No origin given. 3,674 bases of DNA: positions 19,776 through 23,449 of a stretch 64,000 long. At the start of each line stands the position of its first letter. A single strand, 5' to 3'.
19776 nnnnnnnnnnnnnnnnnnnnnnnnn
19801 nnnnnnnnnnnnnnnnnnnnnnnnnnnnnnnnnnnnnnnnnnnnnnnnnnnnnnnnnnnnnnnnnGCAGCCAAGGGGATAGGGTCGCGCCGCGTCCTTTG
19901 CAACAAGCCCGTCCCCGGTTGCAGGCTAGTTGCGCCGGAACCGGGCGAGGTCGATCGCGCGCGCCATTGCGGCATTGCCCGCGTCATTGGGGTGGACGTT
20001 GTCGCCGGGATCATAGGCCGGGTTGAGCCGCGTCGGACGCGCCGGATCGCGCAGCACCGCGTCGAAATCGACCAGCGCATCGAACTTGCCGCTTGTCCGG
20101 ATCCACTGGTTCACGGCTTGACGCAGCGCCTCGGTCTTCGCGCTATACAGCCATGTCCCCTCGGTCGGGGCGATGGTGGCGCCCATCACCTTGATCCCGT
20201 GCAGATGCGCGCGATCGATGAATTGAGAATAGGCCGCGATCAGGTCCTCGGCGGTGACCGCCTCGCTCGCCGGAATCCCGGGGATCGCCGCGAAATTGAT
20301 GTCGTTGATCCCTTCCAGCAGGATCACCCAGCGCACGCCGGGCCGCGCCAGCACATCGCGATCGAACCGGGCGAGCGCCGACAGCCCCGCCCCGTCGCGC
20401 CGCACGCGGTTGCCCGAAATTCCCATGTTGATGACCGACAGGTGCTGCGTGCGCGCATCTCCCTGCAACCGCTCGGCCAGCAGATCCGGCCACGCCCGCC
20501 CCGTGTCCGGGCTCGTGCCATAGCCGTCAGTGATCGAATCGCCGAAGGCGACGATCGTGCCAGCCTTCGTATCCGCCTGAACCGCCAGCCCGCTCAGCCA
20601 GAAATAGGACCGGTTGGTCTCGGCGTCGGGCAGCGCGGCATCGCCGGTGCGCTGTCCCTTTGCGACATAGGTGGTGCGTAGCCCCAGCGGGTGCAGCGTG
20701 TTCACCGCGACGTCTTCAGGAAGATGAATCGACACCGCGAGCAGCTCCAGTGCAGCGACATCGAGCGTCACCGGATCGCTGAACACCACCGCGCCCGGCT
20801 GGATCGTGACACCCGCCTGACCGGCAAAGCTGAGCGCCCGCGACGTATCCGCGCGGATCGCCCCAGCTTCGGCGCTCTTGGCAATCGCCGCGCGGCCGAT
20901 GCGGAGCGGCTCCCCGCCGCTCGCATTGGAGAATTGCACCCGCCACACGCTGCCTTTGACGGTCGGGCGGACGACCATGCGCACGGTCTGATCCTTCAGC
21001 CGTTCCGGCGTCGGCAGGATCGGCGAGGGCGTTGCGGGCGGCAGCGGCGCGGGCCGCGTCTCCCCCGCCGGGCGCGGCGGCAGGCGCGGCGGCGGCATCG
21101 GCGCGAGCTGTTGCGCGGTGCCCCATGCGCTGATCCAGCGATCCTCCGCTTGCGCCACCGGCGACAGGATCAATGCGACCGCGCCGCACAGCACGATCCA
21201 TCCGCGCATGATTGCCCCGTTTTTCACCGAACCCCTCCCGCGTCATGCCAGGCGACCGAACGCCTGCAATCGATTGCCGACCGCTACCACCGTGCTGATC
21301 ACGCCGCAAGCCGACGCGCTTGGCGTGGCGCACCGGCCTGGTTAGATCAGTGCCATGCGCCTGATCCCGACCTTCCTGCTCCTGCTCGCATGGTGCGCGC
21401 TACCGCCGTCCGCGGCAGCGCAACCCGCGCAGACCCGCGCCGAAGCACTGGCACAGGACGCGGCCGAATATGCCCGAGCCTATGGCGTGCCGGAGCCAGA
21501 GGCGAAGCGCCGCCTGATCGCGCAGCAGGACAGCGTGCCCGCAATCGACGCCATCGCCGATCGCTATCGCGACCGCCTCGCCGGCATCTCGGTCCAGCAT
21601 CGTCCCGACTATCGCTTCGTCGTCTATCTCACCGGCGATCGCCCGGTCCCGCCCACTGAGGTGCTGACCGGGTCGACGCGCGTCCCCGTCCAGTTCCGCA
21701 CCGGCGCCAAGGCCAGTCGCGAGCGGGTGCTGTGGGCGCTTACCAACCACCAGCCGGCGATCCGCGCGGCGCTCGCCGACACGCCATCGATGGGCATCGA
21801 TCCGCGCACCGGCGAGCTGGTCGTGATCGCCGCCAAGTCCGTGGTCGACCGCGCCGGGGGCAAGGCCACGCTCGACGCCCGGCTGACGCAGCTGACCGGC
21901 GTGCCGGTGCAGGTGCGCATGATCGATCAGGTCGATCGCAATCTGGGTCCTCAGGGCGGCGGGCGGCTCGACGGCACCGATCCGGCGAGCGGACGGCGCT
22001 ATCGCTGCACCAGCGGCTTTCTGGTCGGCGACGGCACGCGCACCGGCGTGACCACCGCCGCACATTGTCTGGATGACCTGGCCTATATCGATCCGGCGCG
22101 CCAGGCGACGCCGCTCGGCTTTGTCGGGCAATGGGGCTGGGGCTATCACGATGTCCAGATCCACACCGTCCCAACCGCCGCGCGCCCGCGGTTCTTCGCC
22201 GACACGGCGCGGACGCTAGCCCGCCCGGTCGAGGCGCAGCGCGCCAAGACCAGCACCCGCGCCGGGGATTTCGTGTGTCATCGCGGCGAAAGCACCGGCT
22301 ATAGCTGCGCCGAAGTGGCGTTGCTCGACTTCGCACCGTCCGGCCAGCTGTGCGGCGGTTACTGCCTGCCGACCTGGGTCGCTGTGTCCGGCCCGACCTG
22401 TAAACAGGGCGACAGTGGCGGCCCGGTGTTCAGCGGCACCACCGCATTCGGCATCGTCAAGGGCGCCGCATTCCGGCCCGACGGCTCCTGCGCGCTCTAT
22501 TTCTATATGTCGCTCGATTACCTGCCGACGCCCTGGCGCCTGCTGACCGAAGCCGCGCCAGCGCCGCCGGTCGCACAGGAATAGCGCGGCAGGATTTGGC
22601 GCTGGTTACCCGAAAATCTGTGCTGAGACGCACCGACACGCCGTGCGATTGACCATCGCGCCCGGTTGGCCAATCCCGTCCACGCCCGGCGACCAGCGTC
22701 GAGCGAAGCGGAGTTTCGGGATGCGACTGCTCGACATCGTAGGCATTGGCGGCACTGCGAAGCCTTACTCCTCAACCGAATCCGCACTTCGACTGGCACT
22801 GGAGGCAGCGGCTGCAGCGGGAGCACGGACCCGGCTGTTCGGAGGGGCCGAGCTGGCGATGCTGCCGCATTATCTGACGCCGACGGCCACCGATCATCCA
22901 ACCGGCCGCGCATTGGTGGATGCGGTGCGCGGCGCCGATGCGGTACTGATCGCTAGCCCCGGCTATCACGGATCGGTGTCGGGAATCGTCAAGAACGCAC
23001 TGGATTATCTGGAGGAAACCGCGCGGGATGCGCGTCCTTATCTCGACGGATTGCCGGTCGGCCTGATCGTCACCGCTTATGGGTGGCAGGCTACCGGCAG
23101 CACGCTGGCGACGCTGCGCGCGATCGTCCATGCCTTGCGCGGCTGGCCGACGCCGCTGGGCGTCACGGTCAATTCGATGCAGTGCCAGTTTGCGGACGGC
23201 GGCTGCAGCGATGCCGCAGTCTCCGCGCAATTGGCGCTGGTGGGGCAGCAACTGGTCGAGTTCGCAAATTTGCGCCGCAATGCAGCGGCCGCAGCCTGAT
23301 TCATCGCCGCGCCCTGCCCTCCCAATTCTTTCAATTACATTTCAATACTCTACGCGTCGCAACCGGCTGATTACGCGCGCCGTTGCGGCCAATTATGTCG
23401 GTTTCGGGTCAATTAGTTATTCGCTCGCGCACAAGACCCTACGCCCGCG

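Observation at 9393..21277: Five intergenic copies of a 12-bp palindrome define a LacI-type regulon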

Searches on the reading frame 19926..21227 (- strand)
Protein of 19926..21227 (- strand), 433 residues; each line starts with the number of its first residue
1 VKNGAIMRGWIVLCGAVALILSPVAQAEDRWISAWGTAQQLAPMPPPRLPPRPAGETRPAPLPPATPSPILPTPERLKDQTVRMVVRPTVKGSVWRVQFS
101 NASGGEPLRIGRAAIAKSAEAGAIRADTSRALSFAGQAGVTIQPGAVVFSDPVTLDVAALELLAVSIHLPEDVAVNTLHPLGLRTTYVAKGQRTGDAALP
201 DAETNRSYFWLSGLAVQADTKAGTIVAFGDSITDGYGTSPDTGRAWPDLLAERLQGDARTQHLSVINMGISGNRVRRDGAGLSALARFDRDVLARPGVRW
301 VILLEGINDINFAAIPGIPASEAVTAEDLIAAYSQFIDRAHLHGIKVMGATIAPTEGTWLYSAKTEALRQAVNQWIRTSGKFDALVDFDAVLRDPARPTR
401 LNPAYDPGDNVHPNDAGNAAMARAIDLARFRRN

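Call 5: search_protein_families(library=pfam, proteins=[window:19926-21227:-])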
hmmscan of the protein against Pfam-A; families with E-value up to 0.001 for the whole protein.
window:19926-21227:- (433 aa): 2 families
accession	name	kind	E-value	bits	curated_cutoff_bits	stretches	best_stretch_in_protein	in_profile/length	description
PF13472.12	Lipase_GDSL_2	-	8.9e-31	108.2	32.9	1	227-420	1-178/178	GDSL-like Lipase/Acylhydrolase family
PF00657.28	Lipase_GDSL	-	6.6e-28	98.7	23.6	1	225-425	1-208/208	GDSL-like Lipase/Acylhydrolase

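Call 10: search_protein_families(library=ncbifam, proteins=[window:19926-21227:-], max_evalue=0.00001)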
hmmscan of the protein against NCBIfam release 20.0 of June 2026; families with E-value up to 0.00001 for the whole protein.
window:19926-21227:- (433 aa): 1 family
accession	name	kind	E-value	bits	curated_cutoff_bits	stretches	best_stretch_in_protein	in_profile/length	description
NF007819.1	PRK10528.1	equivalog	1e-06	28.6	270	1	211-309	17-104/210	multifunctional acyl-CoA thioesterase I/protease I/lysophospholipase L1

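Call 38: search_solved_structures(query=window:19926-21227:-, max_evalue=0.001)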
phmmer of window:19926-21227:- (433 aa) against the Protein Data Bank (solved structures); distinct sequences matched with E-value up to 0.001: 8.
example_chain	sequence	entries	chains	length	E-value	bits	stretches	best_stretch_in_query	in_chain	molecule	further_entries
7tog_A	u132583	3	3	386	5e-78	266.1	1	69-431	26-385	SGNH hydrolase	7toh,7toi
9kr0_A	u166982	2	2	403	1.1e-76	261.7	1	73-430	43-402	SGNH/GDSL hydrolase family protein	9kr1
9kqz_A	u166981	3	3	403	3.3e-76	260.1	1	73-430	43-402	SGNH/GDSL hydrolase family protein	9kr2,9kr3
7toj_A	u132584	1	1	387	1e-65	225.5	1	69-431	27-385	SGNH/GDSL hydrolase family protein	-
7tok_A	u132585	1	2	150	8.3e-13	51.2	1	76-214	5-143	Acetylxylan esterase I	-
4oao_A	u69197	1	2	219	0.00051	22.3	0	231-425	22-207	Acetyl xylan esterase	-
5bn1_A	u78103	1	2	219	0.00094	21.4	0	232-425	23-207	Acetyl xylan esterase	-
3w7v_A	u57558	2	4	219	0.00094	21.4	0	232-425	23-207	Acetyl xylan esterase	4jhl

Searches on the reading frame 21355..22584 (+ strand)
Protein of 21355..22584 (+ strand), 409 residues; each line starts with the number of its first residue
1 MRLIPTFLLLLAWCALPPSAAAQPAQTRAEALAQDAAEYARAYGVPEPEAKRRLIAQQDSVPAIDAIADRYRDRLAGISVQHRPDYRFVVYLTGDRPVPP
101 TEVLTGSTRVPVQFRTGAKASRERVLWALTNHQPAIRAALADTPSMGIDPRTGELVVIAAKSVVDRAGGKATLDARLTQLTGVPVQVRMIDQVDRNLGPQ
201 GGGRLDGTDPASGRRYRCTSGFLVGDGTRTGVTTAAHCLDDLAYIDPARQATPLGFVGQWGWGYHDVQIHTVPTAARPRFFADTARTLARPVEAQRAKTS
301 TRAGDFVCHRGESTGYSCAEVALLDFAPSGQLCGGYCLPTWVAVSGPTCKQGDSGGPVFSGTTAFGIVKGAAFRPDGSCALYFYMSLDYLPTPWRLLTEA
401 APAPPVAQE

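Call 6: search_protein_families(library=pfam, proteins=[window:21355-22584:+])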
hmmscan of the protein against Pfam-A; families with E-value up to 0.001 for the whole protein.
window:21355-22584:+ (409 aa): 1 family
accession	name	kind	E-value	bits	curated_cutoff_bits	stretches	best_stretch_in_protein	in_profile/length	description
PF00089.32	Trypsin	-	0.00082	19.7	20.6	0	349-371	175-198/220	Trypsin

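Call 39: search_solved_structures(query=window:21355-22584:+, max_evalue=0.01)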
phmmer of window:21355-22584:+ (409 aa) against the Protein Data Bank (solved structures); distinct sequences matched with E-value up to 0.01: 3.
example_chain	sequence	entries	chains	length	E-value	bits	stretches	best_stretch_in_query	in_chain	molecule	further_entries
2pfe_A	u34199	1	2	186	0.00033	23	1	207-372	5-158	Alkaline serine protease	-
1cso_E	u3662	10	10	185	0.0017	20.6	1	207-375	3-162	PROTEINASE B | PROTEINASE B (SGPB) | STREPTOMYCES GRISEUS PROTEINASE B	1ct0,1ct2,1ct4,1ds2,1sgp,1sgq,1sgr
1sgd_E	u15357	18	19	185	0.0019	20.5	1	207-376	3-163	Streptogrisin B | Streptogrisin B, Protease B | Streptogrisin B, Proteinase B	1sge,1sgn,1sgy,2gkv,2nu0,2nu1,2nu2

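Call 50: search_protein_families(library=ncbifam, proteins=[window:21355-22584:+], max_evalue=1e-8)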
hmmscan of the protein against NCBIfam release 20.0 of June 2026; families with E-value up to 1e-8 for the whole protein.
window:21355-22584:+ (409 aa): 0 families

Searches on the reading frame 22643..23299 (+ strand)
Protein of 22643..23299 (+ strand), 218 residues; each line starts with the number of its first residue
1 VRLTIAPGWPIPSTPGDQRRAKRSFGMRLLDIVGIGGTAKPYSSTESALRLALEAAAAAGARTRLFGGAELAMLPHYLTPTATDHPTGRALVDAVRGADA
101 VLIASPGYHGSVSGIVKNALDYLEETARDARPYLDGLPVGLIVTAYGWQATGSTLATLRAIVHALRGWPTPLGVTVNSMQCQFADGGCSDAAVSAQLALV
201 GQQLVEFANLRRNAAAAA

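Call 6: search_protein_families(library=pfam, proteins=[window:22643-23299:+])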
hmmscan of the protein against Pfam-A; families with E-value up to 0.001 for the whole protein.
window:22643-23299:+ (218 aa): 2 families
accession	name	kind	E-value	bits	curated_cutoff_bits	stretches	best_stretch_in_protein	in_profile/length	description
PF03358.20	FMN_red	-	5.8e-23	81.6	24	1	31-172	2-142/152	NADPH-dependent FMN reductase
PF02525.22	Flavodoxin_2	-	0.00099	19.3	27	0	42-176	14-169/198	Flavodoxin-like fold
